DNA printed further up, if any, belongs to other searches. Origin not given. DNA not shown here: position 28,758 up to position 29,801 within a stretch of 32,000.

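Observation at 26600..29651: Compact five-part locus: EamA exporter <- -> LysR, peptide A, hairpin, peptide B, 2OG-Fe(II) oxygenase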

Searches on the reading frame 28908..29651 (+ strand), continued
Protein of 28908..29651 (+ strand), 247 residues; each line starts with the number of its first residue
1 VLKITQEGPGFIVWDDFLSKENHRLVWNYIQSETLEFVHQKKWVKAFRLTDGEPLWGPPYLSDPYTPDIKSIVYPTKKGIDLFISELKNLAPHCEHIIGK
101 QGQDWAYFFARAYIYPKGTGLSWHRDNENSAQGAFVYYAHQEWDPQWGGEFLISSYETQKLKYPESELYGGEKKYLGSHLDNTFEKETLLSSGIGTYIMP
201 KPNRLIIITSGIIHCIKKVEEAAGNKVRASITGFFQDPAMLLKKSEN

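Call 21: find_related_loci(query=window:28908-29651:+, collection=metagenome_contigs, flank=4000)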
Query window:28908-29651:+ (247 aa) in metagenome_contigs; peptide patterns used: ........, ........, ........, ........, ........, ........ (x = any residue, [..] = any of these).
28 stretches matched a pattern; 5 encode a relative of the query (tblastn E <= 1e-3); 5 distinct loci.
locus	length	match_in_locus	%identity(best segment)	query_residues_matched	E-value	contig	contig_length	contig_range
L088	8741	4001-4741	92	1-247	1e-157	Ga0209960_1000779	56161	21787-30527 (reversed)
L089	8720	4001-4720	94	1-240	3e-156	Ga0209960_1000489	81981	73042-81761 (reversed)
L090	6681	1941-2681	92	1-247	8e-158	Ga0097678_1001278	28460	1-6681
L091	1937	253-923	91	5-247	1e-120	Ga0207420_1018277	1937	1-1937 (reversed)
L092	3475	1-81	100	214-240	2e-13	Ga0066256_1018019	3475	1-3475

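Call 28: find_encoding_contigs(protein=P0007, flank=5000, max_places=1)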
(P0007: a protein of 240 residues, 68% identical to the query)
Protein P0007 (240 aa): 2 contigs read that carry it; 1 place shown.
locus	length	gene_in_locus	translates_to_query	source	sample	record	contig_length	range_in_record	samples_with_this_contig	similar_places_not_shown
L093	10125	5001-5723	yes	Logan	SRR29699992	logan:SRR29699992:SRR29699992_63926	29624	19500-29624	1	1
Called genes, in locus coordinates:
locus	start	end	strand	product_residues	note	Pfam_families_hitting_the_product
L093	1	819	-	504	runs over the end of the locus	-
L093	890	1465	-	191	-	-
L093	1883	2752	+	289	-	PF00126:HTH_1, PF03466:LysR_substrate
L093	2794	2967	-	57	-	-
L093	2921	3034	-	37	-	-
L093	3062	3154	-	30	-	-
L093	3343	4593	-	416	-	PF13657:Couple_hipA, PF07804:HipA_C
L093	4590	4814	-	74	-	PF12844:HTH_19 (weak)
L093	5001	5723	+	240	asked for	PF13640:2OG-FeII_Oxy_3, PF13661:2OG-FeII_Oxy_4 (faint)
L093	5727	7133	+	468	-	PF07690:MFS_1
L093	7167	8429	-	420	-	PF11638:DnaA_N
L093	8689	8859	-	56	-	-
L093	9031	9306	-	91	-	-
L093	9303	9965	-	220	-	PF01656:CbiA, PF02374:ArsA_ATPase (weak), PF06564:CBP_BcsQ (faint), PF07015:VirC1, PF09140:MipZ (weak), PF10609:ParA, PF13614:AAA_31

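Call 29: find_encoding_contigs(protein=P0017, flank=5000, max_places=1)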
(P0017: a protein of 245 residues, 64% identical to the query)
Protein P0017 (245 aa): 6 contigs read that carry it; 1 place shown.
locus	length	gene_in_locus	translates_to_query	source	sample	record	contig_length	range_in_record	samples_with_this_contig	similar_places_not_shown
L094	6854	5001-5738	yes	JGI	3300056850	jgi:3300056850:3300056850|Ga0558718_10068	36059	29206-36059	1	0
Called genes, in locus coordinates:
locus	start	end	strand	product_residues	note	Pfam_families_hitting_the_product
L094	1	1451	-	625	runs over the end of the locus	-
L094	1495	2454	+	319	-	PF00892:EamA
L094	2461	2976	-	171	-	-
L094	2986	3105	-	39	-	-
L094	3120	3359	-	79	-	PF11367:Tail_completion_gp17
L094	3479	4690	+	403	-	PF13384:HTH_23 (weak)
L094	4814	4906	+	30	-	-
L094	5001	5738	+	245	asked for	PF13640:2OG-FeII_Oxy_3 (faint)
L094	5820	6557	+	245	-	PF07690:MFS_1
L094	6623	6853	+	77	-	?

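Call 30: find_encoding_contigs(protein=P0026, flank=5000, max_places=1)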
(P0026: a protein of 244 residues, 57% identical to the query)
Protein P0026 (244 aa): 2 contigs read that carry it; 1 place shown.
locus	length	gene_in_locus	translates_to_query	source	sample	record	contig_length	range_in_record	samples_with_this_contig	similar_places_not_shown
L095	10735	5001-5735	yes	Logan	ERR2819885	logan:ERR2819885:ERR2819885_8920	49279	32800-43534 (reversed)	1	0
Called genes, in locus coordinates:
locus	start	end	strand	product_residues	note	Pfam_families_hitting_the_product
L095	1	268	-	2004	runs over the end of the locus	?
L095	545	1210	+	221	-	PF01656:CbiA, PF02374:ArsA_ATPase (weak), PF06564:CBP_BcsQ (faint), PF07015:VirC1, PF09140:MipZ, PF10609:ParA (weak), PF13614:AAA_31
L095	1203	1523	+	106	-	-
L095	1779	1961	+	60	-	-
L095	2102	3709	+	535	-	-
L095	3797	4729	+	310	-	PF00126:HTH_1, PF03466:LysR_substrate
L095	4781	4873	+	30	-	-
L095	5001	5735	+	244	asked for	PF13661:2OG-FeII_Oxy_4 (faint), PF13640:2OG-FeII_Oxy_3 (weak)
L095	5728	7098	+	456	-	-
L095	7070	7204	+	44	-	-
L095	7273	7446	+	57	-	-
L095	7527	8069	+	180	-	-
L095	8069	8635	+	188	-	-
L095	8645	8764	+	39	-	-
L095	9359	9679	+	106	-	-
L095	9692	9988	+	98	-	PF07178:TraL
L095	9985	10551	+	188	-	PF05309:TraE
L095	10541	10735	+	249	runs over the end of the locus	PF06586:TraK_N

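Call 31: find_encoding_contigs(protein=P0032, flank=5000, max_places=1)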
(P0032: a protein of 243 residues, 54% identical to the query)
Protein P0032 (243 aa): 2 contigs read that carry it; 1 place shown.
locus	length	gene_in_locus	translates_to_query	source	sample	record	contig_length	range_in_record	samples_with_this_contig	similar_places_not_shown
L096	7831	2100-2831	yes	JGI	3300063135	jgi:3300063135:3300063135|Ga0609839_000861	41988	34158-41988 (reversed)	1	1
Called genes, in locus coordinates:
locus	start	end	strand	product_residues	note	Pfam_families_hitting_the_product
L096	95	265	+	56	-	-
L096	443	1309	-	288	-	PF00126:HTH_1, PF03466:LysR_substrate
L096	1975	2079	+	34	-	-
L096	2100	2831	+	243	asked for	PF13640:2OG-FeII_Oxy_3 (weak), PF13661:2OG-FeII_Oxy_4 (faint)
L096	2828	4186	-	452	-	PF01554:MatE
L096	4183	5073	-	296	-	PF00126:HTH_1, PF03466:LysR_substrate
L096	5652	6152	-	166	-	PF00430:ATP-synt_B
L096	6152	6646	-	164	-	PF02326:YMF19, PF00430:ATP-synt_B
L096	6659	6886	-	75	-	PF00137:ATP-synt_C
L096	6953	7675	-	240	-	PF00119:ATP-synt_A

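Call 32: find_encoding_contigs(protein=P0048, flank=5000, max_places=1)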
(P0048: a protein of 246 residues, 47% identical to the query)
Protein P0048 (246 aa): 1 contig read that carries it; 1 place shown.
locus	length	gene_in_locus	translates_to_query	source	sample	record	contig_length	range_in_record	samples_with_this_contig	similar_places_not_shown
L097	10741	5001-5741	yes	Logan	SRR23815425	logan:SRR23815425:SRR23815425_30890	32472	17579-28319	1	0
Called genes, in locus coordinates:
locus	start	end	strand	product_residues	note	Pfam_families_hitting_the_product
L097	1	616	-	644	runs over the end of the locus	PF02310:B12-binding, PF04055:Radical_SAM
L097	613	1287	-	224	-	PF13640:2OG-FeII_Oxy_3, PF13661:2OG-FeII_Oxy_4 (weak)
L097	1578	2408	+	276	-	PF05721:PhyH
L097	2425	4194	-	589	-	PF03485:Arg_tRNA_synt_N, PF00750:tRNA-synt_1d, PF05746:DALR_1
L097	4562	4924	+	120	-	PF07862:Nif11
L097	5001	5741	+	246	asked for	PF13640:2OG-FeII_Oxy_3 (weak), PF13661:2OG-FeII_Oxy_4 (faint)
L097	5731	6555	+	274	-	PF02353:CMAS, PF13489:Methyltransf_23 (weak), PF05175:MTS (faint), PF08241:Methyltransf_11, PF08242:Methyltransf_12 (weak), PF13649:Methyltransf_25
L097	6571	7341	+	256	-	-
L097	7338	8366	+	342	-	PF00248:Aldo_ket_red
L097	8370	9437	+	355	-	PF12006:DUF3500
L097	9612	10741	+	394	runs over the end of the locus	PF01408:GFO_IDH_MocA, PF02894:GFO_IDH_MocA_C, PF22725:GFO_IDH_MocA_C3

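Call 33: find_encoding_contigs(protein=P0056, flank=5000, max_places=1)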
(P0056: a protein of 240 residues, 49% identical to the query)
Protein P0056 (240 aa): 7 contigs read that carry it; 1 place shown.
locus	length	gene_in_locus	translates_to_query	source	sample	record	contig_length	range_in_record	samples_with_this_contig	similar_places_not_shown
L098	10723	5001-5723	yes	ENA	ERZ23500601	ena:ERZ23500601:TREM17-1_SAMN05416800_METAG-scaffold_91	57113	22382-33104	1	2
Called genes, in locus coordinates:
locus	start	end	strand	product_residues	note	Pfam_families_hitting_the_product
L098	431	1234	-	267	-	PF02195:ParB_N, PF17762:HTH_ParB (weak)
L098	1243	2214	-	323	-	PF10609:ParA, PF01656:CbiA, PF02374:ArsA_ATPase (weak), PF06564:CBP_BcsQ, PF09140:MipZ (weak), PF13614:AAA_31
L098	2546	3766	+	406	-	-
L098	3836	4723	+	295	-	PF00126:HTH_1, PF03466:LysR_substrate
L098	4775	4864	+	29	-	-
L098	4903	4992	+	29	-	-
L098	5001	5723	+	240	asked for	PF13640:2OG-FeII_Oxy_3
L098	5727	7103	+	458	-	PF07690:MFS_1, PF00854:PTR2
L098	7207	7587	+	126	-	-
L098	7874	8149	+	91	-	-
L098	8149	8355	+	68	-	-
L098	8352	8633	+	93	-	-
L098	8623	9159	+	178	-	-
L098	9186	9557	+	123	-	-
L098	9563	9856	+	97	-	PF07178:TraL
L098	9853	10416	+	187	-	PF05309:TraE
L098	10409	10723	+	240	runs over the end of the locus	PF06586:TraK_N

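Call 35: search_protein_families(library=ncbifam, proteins=[window:28908-29651:+, L097:4562-4924:+, L083:8825-9904:+, L098:5727-7103:+], max_evalue=0.1)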
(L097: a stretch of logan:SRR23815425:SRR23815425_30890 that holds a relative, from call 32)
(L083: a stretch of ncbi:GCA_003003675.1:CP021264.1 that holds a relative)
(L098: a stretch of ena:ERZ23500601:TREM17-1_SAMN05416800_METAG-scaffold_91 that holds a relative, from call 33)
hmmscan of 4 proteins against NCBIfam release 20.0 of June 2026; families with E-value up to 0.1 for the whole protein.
window:28908-29651:+ (247 aa): 1 family
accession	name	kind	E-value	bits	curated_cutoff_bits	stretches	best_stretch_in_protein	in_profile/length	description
NF052475.1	2OG-Fe_FlmC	exception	5.3e-06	26.6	240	1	90-153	66-132/181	FlmC family 2OG-Fe(II) oxygenase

L097:4562-4924:+ (120 aa): 1 family
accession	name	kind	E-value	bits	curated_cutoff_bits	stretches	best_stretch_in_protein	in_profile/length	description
TIGR03798.1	leader_Nif11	subfamily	4.1e-07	30.1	32.3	1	21-68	9-57/68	Nif11-like leader peptide family RiPP precursor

L083:8825-9904:+ (359 aa): 0 families

L098:5727-7103:+ (458 aa): 8 families
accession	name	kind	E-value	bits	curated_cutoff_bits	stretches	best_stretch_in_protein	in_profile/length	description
TIGR00924.1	yjdL_sub1_fam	subfamily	1.5e-27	96.8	130.2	1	9-441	11-456/475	oligopeptide:H+ symporter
NF012006.0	PRK15462.1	subfamily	6.6e-26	91.1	623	1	13-412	17-436/493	dipeptide permease DtpD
NF007137.0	PRK09584.1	equivalog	4.6e-25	88.3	728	1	9-420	22-448/500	dipeptide/tripeptide permease DtpA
NF007575.0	PRK10207.1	equivalog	1.7e-20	73.3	856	1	10-445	16-468/489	dipeptide/tripeptide permease DtpB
TIGR00880.1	2_A_01_02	superfamily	3.2e-09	37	131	1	59-181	13-134/141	multidrug resistance protein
TIGR00926.1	2A1704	subfamily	5e-09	35.1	821.6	1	28-159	23-164/671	oligopeptide:H+ symporter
NF012169.0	qepA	equivalog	0.00065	18.4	1075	1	34-181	46-192/511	fluoroquinolone efflux MFS transporter QepA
TIGR00890.1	2A0111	subfamily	0.04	12.9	374.85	1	13-181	208-377/377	oxalate/formate antiport family MFS transporter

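Call 39: search_solved_structures(query=A1, max_evalue=1)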
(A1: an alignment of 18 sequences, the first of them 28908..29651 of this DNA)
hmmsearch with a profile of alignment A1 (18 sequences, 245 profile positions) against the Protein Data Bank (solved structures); distinct sequences matched with E-value up to 1: 38.
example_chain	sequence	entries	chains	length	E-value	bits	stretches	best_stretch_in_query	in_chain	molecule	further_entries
6t8m_A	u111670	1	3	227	4.2e-05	26.2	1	5-165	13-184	Prolyl 4-hydroxylase subunit alpha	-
5lat_A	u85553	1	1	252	0.0027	20.2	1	10-159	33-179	Egl nine homolog 1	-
6nmq_A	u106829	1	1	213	0.0031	20.1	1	10-159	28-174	Egl nine homolog 1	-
3oui_A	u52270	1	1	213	0.0031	20.1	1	10-159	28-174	Egl nine homolog 1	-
4jzr_A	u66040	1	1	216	0.0032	20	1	10-159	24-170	Egl nine homolog 1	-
8j1k_A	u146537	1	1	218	0.0033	20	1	10-159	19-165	Egl nine homolog 1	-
5lbe_A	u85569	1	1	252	0.0035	19.9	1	10-159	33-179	Egl nine homolog 1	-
8z31_A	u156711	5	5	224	0.0036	19.8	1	10-159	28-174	Egl nine homolog 1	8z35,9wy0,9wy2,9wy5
8ruz_A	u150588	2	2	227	0.0038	19.8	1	10-159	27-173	Egl nine homolog 1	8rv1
6zbn_A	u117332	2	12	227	0.0038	19.8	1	10-159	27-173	Egl nine homolog 1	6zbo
8rut_A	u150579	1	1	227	0.0038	19.8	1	10-159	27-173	Egl nine homolog 1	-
8ruv_A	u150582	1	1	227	0.0038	19.7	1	10-159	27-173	Egl nine homolog 1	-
5lbf_A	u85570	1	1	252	0.004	19.7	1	10-159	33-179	Egl nine homolog 1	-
8q64_A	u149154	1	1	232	0.0041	19.6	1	10-159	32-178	Egl nine homolog 1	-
6qgv_A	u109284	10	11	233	0.0041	19.6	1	10-159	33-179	Egl nine homolog 1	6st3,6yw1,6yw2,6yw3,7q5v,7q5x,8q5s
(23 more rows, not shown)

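Call 45: predict_structure(alignment_id=A3)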
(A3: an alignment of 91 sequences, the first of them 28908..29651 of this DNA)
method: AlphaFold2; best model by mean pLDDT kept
length: 247 residues; sequences in the alignment: 91
mean_pLDDT: 96.4   pTM: 0.92
mean pLDDT of the five models: 96.4, 96.4, 96.3, 95.7, 95.1
residues with pLDDT >= 90: 234; 70-90: 12; 50-70: 1; < 50: 0
segments of 3 or more residues with pLDDT < 50: none
pLDDT, mean of each block of 10 residues (from residue 1): 89 98 99 98 95 98 97 98 99 97 98 99 90 98 98 97 96 95 97 96 98 98 98 96 87
secondary structure, 60 per line:
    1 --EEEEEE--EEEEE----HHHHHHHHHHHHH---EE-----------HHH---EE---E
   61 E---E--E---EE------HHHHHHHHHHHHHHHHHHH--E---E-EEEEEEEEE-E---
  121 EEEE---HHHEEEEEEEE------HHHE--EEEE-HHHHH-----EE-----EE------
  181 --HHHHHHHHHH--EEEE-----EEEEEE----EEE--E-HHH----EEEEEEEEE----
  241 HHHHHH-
elements in order: E3-8 E11-15 H20-32 H80-98 E107-115 E121-124 E131-138 E151-154 H156-160 H183-192 E195-198 E204-209 E214-216 E228-236 H241-246

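Call 47: search_protein_families(library=pfam, proteins=[L006:4691-5035:-, L006:6744-8678:+, L006:8715-9926:+, L006:9926-11797:+, L006:2994-3884:-, L006:3680-4627:+, L006:916-2712:+, L095:5728-7098:+, L004:2013-3368:+], max_evalue=0.01)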
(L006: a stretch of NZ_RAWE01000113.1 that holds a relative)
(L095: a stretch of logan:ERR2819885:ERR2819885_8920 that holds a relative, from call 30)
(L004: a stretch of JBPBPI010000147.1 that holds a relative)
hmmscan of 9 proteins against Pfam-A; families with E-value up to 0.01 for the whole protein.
L006:4691-5035:- (114 aa): 1 family
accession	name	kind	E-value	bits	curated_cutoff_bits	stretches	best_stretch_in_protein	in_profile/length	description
PF07862.16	Nif11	-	6.6e-10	39.6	23.8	1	1-49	1-48/48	Nif11 domain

L006:6744-8678:+ (644 aa): 3 families
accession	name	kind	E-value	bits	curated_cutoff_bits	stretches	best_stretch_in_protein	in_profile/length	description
PF02310.24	B12-binding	-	9.8e-13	48.4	32.1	1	95-158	54-120/121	B12 binding domain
PF04055.27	Radical_SAM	-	2.3e-12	47.9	29.5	1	227-394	2-164/166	Radical SAM superfamily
PF19864.5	Radical_SAM_N2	-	0.0064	16.4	29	0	123-164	88-127/151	Radical SAM proteins, N-terminal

L006:8715-9926:+ (403 aa): 2 families
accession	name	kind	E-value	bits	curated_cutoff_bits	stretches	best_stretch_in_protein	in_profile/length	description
PF00848.25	Ring_hydroxyl_A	-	4e-29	102.4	24.9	1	194-383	6-207/208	Ring hydroxylating alpha subunit (catalytic domain)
PF00355.32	Rieske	-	2.2e-16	60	20.3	1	57-137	5-82/88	Rieske [2Fe-2S] domain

L006:9926-11797:+ (623 aa): 2 families
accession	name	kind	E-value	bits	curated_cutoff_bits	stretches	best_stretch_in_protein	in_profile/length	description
PF04055.27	Radical_SAM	-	3.1e-15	57.2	29.5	1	207-374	1-165/166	Radical SAM superfamily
PF02310.24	B12-binding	-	2.4e-11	43.9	32.1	1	74-146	45-120/121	B12 binding domain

L006:2994-3884:- (296 aa): 0 families

L006:3680-4627:+ (315 aa): 2 families
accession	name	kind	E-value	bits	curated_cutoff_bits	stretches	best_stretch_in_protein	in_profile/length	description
PF05711.17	TylF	-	1.8e-12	47.5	23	1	121-269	89-233/264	Macrocin-O-methyltransferase (TylF)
PF13578.12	Methyltransf_24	-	1.5e-09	39.1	26.3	1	128-265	1-105/105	Methyltransferase domain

L006:916-2712:+ (598 aa): 9 families
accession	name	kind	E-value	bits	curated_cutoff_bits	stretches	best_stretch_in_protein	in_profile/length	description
PF00144.29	Beta-lactamase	-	9.8e-52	176.6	27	1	63-378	4-313/329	Beta-lactamase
PF13432.12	TPR_16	-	0.00047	21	32.7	1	444-498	3-57/65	Tetratricopeptide repeat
PF13414.12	TPR_11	-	0.0025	17.9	26.8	0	455-486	11-42/42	TPR repeat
PF07719.23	TPR_2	-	0.0048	17.4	27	0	472-498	1-27/34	Tetratricopeptide repeat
PF14559.12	TPR_19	-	0.0055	17.4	25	0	448-493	1-46/68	Tetratricopeptide repeat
PF13431.12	TPR_17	-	0.006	17.2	24.4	0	466-492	7-33/34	Tetratricopeptide repeat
PF03704.23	BTAD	-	0.0076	17.1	22.1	0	451-505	75-129/146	Bacterial transcriptional activator domain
PF13181.12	TPR_8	-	0.0085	16.6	25.7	0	472-499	1-28/34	Tetratricopeptide repeat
PF13354.11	Beta-lactamase2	-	0.0099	15.7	22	0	106-141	18-53/214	Beta-lactamase enzyme family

L095:5728-7098:+ (456 aa): 0 families

L004:2013-3368:+ (451 aa): 1 family
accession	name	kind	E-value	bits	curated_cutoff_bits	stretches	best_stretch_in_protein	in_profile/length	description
PF07690.21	MFS_1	-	2e-12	47.1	33.4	2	14-400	4-347/347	Major Facilitator Superfamily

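Call 49: fold_search(model_id=the predicted structure, library=pdb)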
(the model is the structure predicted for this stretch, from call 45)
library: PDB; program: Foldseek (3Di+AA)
matches with E <= 10: 1491; with E <= 0.001: 413
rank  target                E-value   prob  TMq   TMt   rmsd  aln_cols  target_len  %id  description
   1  4j25_F                1.1e-09  1.00  0.59  0.77   6.2       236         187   14  Crystal structure of a Pseudomonas putida prolyl-4-hydroxylase (P4H) (released 2014-02-05)
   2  6yw3_A                5.2e-09  1.00  0.57  0.62   6.0       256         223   19  HIF PROLYL HYDROXYLASE 2 (PHD2/ EGLN1) in complex with N-Oxalyl Glycine (NOG), HIF-1ALPHA CODD (556-574) and a RaPID-d (released 2020-12-30)
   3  6t8m_A                6.2e-09  1.00  0.56  0.68   5.5       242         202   14  Prolyl Hydroxylase (PHD) involved in hypoxia sensing by Dictyostelium discoideum (released 2020-09-23)
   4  6t8m_B                7.9e-09  1.00  0.55  0.65   6.2       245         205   16  Prolyl Hydroxylase (PHD) involved in hypoxia sensing by Dictyostelium discoideum (released 2020-09-23)
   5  9blq_A                7.9e-09  1.00  0.51  0.59   7.5       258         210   13  X-ray crystal structure of Streptomyces cacaoi PolD with iron and succinate bound (released 2025-11-05)
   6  8z31                  9.5e-09  1.00  0.56  0.64   6.9       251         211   20  Crystal Structure of HIF-PHD2 in complex with compound 1 (released 2025-02-26)
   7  8rut_A                9.5e-09  1.00  0.56  0.62   6.7       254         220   18  HIF prolyl-hydroxylase-2 (PHD2) T387V variant bound to Fe(III), 2-oxoglutarate (2OG) and Hypoxia-inducible Factor-2alp (released 2025-02-12)
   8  6zbn_E                1.0e-08  1.00  0.53  0.64   7.1       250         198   18  HIF Prolyl Hydroxylase 2 (PHD2/EGLN1) in complex with tert-butyl 6-(5-hydroxy-4-(1H-1,2,3-triazol-1-yl)-1H-pyrazol-1-y (released 2021-04-07)
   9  4j25_H                1.1e-08  1.00  0.57  0.74   6.4       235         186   15  Crystal structure of a Pseudomonas putida prolyl-4-hydroxylase (P4H) (released 2014-02-05)
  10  6zbo_E                1.1e-08  1.00  0.53  0.65   7.3       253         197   17  HIF Prolyl Hydroxylase 2 (PHD2/EGLN1) in Complex with 1-(6-morpholinopyrimidin-4-yl)-4-(1H-1,2,3-triazol-1-yl)-1H-pyra (released 2021-04-07)
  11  4j25_E                1.1e-08  1.00  0.57  0.75   6.3       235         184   14  Crystal structure of a Pseudomonas putida prolyl-4-hydroxylase (P4H) (released 2014-02-05)
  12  6zbo_A                1.2e-08  1.00  0.53  0.63   7.1       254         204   18  HIF Prolyl Hydroxylase 2 (PHD2/EGLN1) in Complex with 1-(6-morpholinopyrimidin-4-yl)-4-(1H-1,2,3-triazol-1-yl)-1H-pyra (released 2021-04-07)
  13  6yw4_A                1.4e-08  1.00  0.58  0.68   5.7       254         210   18  HIF prolyl hydroxylase 2 (PHD2/ EGLN1) in complex with N-oxalylglycine (NOG) and a RaPID-derived silent allosteric cyc (released 2020-12-30)
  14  8ruv_A                1.4e-08  1.00  0.57  0.63   6.1       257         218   18  HIF prolyl hydroxylase 2 (PHD2) T387I variant bound to Fe(III), 2-oxoglutarate (2OG) and Hypoxia-inducible Factor 2alp (released 2025-02-12)
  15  8q6d_A                1.4e-08  1.00  0.56  0.62   6.5       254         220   19  Anaerobic crystal structure of HIF prolyl hydroxylase 2 (PHD2 181-407) in complex with HIF2alpha-CODD peptide (523-542 (released 2024-08-21)
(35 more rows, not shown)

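Call 69: search_solved_structures(query=L083:8825-9904:+, max_evalue=10)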
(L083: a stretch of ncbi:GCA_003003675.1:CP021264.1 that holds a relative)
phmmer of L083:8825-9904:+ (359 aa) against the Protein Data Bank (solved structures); distinct sequences matched with E-value up to 10: 1.
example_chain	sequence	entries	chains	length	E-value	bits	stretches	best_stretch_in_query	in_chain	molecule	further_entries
6m75_A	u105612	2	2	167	0.84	11.9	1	132-170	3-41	RNA-binding motif, single-stranded-interacting protein 1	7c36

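Call 70: find_homologous_proteins(query=L006:4691-5035:-, max_evalue=0.001)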
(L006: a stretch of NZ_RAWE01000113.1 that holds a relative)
Query L006:4691-5035:- (114 aa): 9 proteins with E <= 0.001 among 11 candidates.
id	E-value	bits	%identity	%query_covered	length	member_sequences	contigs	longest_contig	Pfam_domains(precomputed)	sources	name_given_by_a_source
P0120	9.1e-69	247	100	100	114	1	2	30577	PF07862.17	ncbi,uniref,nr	ncbi:Nif11 family protein [Corallococcus carmarthensis]|uniref:Nif11 family protein n=1 Tax=Coralloc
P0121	2.2e-42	162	65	100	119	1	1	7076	PF07862.17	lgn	-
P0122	2.3e-41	158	63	100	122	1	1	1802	PF07862.17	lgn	-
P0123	1.7e-40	156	63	100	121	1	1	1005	PF07862.17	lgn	-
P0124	3.5e-36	142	59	100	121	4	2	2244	PF07862.17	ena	-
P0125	7.0e-35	138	60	100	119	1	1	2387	PF07862.17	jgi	jgi:hypothetical protein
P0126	1.1e-33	134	57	100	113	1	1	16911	PF07862.17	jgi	jgi:hypothetical protein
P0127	1.3e-33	133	62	94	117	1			PF07862.17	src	-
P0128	4.7e-33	132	60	100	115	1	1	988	PF07862.17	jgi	jgi:predicted ribosomally synthesized peptide with nif11-like leader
